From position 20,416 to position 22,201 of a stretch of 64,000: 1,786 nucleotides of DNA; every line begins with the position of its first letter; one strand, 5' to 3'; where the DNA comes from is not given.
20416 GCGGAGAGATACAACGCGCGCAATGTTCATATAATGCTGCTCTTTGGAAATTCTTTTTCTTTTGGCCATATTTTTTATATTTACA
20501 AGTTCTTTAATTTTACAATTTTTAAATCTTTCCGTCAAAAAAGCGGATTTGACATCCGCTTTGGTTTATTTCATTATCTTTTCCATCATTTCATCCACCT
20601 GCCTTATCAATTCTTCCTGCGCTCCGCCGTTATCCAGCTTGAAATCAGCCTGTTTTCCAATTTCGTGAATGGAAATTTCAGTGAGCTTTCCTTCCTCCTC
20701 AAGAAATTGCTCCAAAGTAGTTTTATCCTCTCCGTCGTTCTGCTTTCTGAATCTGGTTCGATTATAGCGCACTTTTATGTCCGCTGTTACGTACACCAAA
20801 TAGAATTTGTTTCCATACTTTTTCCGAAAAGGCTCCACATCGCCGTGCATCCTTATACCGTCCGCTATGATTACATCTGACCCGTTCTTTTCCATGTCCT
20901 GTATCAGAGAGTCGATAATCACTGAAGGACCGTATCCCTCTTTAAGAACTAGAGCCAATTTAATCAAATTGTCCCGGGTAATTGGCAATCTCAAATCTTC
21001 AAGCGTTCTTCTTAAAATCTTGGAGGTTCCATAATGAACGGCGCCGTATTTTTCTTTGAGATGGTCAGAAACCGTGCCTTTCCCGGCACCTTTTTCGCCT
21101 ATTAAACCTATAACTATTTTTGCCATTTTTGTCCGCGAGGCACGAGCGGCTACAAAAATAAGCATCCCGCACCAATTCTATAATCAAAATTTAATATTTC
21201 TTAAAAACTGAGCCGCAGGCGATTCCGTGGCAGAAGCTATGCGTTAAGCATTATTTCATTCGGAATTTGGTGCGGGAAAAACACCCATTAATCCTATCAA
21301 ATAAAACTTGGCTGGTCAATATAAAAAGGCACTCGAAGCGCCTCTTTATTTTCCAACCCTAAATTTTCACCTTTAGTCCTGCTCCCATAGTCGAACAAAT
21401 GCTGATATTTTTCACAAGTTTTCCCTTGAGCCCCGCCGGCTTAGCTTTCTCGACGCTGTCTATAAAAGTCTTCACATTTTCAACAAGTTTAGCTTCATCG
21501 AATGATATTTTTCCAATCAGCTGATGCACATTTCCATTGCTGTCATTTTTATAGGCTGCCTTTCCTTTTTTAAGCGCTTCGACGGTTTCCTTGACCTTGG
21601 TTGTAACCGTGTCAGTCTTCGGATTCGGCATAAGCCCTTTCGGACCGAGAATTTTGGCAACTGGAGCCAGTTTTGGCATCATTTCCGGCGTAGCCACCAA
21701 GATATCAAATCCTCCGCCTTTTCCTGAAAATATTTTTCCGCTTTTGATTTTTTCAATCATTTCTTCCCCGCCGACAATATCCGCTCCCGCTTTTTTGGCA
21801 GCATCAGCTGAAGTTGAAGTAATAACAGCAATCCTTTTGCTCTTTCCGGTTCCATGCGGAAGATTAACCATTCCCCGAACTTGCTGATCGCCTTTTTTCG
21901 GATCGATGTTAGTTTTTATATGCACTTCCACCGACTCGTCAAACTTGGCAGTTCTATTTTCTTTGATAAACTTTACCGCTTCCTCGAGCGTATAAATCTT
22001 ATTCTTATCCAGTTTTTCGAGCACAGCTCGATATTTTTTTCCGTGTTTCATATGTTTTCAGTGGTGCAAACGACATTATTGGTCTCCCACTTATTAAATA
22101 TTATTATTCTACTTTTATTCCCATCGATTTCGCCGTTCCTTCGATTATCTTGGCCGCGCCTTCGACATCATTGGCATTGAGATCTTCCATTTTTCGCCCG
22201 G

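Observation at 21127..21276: Family C: three ~150-nt elements with 13-14-bp terminal inverted repeats, each filling an intergenic gap and ending exactly at the downstream start codon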

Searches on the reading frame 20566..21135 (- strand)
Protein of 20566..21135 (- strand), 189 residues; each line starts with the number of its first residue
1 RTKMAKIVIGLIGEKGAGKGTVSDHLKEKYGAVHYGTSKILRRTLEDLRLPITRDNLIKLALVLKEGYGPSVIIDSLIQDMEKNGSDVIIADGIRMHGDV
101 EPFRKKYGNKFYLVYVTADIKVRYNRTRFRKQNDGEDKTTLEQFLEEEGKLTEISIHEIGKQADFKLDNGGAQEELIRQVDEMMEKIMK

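Call 13: search_protein_families(library=pfam, proteins=[window:20566-21135:-])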
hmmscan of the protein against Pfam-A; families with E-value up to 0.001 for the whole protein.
window:20566-21135:- (189 aa): 4 families
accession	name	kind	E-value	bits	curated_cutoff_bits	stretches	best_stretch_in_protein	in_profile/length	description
PF13207.12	AAA_17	-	7.8e-11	42.8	27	1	13-142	2-133/136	AAA domain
PF13238.12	AAA_18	-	7.3e-08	33.4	29.4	1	9-138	1-119/128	AAA domain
PF00406.28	ADK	-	9.2e-05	23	26.8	1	11-46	1-36/151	Adenylate kinase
PF13671.12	AAA_33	-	0.00014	22.7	27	1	8-143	1-132/143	AAA domain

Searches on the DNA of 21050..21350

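Call 10: search_rna_families(source=window, start=21050, end=21350, threshold=evalue, max_evalue=10)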
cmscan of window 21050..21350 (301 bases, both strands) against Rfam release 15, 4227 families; matches with E-value up to 10: 0.
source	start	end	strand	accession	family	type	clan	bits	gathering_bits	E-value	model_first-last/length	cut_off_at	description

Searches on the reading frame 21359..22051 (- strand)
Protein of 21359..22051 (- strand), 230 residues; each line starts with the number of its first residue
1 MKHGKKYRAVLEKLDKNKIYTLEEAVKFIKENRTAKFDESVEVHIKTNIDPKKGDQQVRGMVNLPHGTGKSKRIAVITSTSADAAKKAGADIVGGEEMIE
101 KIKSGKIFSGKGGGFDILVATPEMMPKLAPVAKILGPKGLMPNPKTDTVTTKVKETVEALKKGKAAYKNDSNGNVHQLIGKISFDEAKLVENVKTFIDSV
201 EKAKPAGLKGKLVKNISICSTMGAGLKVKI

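Call 13: search_protein_families(library=pfam, proteins=[window:21359-22051:-])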
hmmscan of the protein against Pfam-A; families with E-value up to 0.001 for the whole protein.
window:21359-22051:- (230 aa): 1 family
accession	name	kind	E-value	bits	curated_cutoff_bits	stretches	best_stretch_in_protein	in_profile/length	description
PF00687.26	Ribosomal_L1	-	2e-58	197.7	32.2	1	30-223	2-197/198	Ribosomal protein L1p/L10e family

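Call 54: find_encoding_contigs(protein=window:21359-22051:-, flank=3000, max_places=4)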
Protein window:21359-22051:- (230 aa): 19 contigs read that carry it; 4 places shown.
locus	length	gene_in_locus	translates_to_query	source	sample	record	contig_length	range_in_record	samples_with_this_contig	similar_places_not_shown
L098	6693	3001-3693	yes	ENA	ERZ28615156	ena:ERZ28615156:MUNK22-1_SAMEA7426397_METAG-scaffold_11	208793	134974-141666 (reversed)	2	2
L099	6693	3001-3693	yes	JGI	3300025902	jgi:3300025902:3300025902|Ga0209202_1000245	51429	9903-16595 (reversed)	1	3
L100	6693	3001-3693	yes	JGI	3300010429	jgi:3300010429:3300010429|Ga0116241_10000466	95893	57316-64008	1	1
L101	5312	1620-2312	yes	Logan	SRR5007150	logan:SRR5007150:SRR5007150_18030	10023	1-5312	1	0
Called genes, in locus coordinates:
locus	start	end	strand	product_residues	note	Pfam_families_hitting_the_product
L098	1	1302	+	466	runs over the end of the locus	PF21799:MurD-like_N (weak), PF08245:Mur_ligase_M, PF02875:Mur_ligase_C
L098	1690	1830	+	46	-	PF00584:SecE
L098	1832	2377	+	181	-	PF02357:NusG, PF00467:KOW (weak)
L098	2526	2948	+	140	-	PF03946:Ribosomal_L11_N, PF00298:Ribosomal_L11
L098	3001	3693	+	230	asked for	PF00687:Ribosomal_L1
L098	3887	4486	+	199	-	PF13238:AAA_18, PF13207:AAA_17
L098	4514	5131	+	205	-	PF00383:dCMP_cyt_deam_1, PF14437:MafB19-deam (weak)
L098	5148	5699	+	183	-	PF13238:AAA_18, PF13207:AAA_17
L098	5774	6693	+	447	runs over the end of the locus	PF02511:Thy1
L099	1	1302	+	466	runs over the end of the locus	PF21799:MurD-like_N, PF08245:Mur_ligase_M, PF02875:Mur_ligase_C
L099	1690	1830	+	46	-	PF00584:SecE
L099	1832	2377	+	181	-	PF02357:NusG, PF00467:KOW (weak)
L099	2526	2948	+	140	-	PF03946:Ribosomal_L11_N, PF00298:Ribosomal_L11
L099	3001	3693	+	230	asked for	PF00687:Ribosomal_L1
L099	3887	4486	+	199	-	PF13238:AAA_18, PF13207:AAA_17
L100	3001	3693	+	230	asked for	PF00687:Ribosomal_L1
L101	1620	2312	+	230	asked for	PF00687:Ribosomal_L1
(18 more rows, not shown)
